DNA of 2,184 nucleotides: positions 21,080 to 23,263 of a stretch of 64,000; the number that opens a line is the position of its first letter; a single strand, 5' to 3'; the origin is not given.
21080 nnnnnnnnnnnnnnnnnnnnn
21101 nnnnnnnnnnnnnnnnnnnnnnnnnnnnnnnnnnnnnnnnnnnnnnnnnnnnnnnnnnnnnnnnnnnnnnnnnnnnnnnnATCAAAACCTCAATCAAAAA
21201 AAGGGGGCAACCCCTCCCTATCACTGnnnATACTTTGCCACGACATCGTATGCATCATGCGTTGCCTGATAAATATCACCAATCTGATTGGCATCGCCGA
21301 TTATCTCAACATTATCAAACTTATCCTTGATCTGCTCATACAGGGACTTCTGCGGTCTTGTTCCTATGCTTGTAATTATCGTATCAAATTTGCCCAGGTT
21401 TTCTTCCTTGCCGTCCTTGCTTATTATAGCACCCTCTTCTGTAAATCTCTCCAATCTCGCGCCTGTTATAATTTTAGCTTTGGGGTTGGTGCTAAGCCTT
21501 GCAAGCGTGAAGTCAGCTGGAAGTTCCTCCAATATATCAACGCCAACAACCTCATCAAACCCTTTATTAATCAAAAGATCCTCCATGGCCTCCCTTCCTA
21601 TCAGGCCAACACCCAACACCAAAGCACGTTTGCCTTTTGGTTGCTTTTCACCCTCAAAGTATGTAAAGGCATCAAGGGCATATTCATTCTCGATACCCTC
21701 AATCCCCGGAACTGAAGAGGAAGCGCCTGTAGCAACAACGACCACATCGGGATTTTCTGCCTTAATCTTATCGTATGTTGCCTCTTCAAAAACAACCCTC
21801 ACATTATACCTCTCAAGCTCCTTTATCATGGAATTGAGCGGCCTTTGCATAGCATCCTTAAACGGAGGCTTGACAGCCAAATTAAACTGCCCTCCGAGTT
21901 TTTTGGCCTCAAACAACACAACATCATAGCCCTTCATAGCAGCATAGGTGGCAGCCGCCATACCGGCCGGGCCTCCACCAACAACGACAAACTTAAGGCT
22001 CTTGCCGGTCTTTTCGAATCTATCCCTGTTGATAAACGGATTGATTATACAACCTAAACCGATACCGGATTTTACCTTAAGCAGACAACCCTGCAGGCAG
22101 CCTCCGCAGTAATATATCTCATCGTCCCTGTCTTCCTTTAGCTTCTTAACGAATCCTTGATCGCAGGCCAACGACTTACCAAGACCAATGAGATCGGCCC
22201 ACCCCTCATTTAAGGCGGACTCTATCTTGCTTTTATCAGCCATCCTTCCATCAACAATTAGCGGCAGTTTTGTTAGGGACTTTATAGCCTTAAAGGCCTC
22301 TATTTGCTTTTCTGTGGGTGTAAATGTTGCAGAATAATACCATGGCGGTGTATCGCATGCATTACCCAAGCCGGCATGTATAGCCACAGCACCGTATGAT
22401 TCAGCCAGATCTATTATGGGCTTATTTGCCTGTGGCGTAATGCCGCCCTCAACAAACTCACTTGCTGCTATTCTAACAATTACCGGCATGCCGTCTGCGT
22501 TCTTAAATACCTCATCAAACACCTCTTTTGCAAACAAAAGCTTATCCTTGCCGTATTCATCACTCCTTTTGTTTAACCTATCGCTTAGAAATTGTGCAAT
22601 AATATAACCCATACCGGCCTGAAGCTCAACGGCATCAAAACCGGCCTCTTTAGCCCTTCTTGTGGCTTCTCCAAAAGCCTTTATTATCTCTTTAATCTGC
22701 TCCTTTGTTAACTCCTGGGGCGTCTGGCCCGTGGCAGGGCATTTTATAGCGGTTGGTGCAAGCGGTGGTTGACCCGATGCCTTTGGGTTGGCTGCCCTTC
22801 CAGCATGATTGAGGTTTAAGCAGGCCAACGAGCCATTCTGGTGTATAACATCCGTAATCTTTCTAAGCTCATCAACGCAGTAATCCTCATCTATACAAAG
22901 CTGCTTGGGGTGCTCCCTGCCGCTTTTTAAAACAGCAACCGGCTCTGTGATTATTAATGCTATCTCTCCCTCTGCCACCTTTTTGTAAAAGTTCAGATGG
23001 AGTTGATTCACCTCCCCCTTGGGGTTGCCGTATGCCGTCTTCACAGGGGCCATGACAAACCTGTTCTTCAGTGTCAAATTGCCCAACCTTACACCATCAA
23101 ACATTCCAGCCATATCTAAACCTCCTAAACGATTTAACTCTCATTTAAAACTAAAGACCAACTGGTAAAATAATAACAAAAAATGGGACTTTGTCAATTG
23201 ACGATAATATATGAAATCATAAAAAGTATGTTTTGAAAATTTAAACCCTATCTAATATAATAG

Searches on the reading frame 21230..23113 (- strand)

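Call 52: search_protein_families(library=pfam, proteins=[window:21230-23113:-], max_evalue=0.00001)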
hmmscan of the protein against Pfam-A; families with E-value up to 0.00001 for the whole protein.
window:21230-23113:- (628 aa): 5 families
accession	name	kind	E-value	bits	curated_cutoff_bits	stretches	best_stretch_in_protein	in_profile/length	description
PF00724.26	Oxidored_FMN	-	4.9e-58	197.5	27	1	4-332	2-342/342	NADH:flavin oxidoreductase / NADH oxidase family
PF07992.20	Pyr_redox_2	-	1.1e-19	71.4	26.1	1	374-599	2-251/291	Pyridine nucleotide-disulphide oxidoreductase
PF12831.13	FAD_oxidored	-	1.5e-07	31.5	27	1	376-423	3-51/416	FAD dependent oxidoreductase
PF13450.12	NAD_binding_8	-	1.2e-06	29.1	21.9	1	377-409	1-34/68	NAD(P)-binding Rossmann-like domain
PF01266.30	DAO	-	3.7e-06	27.1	27.9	0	375-408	2-37/353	FAD dependent oxidoreductase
